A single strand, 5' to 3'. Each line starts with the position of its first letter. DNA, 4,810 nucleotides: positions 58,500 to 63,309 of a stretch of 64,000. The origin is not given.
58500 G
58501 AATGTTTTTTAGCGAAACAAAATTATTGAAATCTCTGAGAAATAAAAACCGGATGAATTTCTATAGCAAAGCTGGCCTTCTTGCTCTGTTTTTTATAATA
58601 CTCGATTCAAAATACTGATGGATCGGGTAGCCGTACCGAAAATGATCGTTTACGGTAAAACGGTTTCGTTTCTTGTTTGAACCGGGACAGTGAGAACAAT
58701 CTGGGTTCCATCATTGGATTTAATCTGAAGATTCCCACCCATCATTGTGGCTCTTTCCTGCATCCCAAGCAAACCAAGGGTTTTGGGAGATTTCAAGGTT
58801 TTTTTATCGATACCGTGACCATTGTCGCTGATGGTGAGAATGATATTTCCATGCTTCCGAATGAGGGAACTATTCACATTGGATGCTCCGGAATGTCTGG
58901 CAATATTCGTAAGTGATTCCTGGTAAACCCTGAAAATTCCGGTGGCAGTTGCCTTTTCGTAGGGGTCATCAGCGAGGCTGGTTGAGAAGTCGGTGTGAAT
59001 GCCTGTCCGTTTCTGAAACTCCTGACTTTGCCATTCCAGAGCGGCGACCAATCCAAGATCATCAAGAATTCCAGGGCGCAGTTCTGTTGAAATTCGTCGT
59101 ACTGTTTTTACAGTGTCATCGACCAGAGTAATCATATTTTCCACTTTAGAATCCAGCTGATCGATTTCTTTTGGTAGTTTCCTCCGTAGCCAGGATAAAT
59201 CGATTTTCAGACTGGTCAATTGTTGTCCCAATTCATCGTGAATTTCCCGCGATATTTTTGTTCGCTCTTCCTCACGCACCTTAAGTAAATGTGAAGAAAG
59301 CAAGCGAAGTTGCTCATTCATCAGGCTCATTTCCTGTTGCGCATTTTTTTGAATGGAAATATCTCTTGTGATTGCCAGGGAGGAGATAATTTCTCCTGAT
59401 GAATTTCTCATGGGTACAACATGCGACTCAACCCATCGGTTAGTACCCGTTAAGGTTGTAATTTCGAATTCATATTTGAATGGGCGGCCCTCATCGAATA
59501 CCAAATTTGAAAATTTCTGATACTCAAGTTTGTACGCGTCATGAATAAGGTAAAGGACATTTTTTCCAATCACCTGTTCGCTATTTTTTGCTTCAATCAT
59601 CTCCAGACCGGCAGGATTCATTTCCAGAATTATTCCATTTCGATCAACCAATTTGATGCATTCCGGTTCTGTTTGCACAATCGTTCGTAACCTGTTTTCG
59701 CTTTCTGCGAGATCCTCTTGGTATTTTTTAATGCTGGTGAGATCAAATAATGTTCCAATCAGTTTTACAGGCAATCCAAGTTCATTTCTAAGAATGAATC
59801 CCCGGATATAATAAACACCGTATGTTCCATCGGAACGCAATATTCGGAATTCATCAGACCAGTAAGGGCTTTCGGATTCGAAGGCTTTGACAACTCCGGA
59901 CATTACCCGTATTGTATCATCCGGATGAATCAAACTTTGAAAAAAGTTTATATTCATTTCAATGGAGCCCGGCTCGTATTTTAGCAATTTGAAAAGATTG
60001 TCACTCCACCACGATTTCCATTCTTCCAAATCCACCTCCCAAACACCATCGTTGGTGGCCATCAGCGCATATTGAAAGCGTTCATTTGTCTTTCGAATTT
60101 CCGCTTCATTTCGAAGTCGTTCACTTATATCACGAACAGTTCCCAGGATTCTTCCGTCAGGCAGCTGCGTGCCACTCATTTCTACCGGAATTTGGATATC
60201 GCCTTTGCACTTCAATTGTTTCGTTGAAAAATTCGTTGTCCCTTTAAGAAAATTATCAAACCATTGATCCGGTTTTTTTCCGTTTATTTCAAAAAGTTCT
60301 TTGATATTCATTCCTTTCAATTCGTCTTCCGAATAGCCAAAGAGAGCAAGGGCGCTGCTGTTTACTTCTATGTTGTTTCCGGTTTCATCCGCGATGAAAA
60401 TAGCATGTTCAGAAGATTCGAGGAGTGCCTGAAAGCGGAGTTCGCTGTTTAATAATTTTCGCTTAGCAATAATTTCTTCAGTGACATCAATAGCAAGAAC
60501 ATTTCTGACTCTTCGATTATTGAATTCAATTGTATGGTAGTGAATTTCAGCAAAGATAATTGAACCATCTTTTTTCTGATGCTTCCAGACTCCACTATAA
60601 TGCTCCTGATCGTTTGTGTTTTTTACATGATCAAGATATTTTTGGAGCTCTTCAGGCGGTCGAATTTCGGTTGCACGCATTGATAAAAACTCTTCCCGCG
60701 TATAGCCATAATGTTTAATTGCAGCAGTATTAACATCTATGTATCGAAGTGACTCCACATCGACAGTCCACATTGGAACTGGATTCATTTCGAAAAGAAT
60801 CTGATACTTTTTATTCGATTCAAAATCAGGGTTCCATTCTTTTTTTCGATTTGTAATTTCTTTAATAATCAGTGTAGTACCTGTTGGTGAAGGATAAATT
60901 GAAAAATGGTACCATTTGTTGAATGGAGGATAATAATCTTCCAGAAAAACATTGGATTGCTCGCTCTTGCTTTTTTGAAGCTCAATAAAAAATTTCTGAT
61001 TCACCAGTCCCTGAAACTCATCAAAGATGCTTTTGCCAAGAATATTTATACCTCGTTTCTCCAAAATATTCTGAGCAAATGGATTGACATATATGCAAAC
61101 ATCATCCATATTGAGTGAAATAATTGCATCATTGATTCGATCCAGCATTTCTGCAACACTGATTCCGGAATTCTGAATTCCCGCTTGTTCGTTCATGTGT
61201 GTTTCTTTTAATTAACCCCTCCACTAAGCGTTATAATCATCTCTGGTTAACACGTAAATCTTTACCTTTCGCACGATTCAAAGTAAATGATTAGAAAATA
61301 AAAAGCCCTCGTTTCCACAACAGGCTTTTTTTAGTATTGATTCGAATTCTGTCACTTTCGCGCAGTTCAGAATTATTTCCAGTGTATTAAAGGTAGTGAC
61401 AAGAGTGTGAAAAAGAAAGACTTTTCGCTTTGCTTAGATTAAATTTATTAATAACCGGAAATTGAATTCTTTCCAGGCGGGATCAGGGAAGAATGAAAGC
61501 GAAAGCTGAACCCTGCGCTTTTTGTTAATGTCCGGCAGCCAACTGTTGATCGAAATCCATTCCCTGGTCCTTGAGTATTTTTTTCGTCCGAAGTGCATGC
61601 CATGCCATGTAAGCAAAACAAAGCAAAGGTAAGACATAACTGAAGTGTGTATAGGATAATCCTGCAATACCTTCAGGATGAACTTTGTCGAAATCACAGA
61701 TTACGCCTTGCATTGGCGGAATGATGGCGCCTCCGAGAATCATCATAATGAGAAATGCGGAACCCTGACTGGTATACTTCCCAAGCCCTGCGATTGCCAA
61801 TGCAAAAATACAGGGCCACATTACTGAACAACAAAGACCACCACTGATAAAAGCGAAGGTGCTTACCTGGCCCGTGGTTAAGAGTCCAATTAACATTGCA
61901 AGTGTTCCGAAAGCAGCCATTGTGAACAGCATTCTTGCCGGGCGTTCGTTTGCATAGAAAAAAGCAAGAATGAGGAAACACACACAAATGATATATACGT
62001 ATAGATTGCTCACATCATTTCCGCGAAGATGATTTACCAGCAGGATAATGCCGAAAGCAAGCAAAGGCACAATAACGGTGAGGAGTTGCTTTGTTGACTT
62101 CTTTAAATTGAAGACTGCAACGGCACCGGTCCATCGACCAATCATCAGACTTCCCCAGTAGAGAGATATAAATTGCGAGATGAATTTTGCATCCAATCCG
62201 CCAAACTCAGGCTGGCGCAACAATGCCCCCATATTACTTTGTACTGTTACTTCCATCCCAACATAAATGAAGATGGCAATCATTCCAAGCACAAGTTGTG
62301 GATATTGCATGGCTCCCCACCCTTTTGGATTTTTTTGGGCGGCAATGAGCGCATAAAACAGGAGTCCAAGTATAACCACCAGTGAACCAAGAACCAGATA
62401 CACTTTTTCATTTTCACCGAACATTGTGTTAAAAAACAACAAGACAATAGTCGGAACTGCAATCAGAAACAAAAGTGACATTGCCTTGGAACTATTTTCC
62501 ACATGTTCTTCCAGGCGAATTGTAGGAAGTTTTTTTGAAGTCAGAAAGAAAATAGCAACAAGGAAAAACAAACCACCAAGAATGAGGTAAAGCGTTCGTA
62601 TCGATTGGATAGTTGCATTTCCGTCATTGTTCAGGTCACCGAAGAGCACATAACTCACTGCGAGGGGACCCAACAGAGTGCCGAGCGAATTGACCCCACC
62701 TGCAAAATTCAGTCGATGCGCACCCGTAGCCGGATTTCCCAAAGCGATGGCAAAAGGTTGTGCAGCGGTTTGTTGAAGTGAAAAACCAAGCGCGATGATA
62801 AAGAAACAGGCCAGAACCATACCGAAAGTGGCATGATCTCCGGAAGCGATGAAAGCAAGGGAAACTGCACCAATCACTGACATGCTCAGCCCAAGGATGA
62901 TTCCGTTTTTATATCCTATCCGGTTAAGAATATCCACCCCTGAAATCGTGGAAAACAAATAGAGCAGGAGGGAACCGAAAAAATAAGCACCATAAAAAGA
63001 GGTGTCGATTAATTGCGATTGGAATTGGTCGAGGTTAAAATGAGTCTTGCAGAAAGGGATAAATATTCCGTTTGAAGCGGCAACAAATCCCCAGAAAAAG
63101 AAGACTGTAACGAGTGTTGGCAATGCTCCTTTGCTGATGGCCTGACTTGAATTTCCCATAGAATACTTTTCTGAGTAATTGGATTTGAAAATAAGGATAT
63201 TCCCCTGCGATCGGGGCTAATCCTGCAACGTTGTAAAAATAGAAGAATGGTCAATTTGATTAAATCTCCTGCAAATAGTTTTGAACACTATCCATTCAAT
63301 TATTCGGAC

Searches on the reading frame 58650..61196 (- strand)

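Call 78: search_protein_families(library=pfam, proteins=[window:58650-61196:-])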
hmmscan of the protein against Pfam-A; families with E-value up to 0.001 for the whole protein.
window:58650-61196:- (848 aa): 9 families
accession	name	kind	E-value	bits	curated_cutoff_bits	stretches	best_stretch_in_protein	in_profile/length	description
PF00989.32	PAS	-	2.9e-44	150.1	22.6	3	502-613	2-113/113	PAS fold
PF13426.13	PAS_9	-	5.6e-41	139.4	27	3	512-614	2-102/103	PAS domain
PF08447.18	PAS_3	-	2.6e-33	114.6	25.6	3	396-482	3-88/89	PAS fold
PF08448.16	PAS_4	-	1.5e-28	99.7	23.1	1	511-616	5-108/110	PAS fold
PF13188.13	PAS_8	-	4.1e-22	77.7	21.8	2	254-304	2-49/65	PAS domain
PF07730.19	HisKA_3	-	2.4e-15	57.2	24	1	644-709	1-66/68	Histidine kinase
PF02518.31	HATPase_c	-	7.5e-11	42.9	26.4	1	752-840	4-110/111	Histidine kinase-, DNA gyrase B-, and HSP90-like ATPase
PF24820.1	Diguanyl_cycl_sensor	-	8.9e-06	26.1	28.1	0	511-563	6-57/109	Diguanylate cyclase-like sensor domain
PF12860.13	PAS_7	-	4.7e-05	23.9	27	1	259-364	1-114/115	PAS fold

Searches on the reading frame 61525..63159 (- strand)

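Call 78: search_protein_families(library=pfam, proteins=[window:61525-63159:-])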
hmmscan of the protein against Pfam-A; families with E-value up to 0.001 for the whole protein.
window:61525-63159:- (544 aa): 1 family
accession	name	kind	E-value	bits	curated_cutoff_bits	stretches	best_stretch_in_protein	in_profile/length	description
PF07690.21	MFS_1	-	1.1e-10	41.4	33.4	1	19-426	4-334/347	Major Facilitator Superfamily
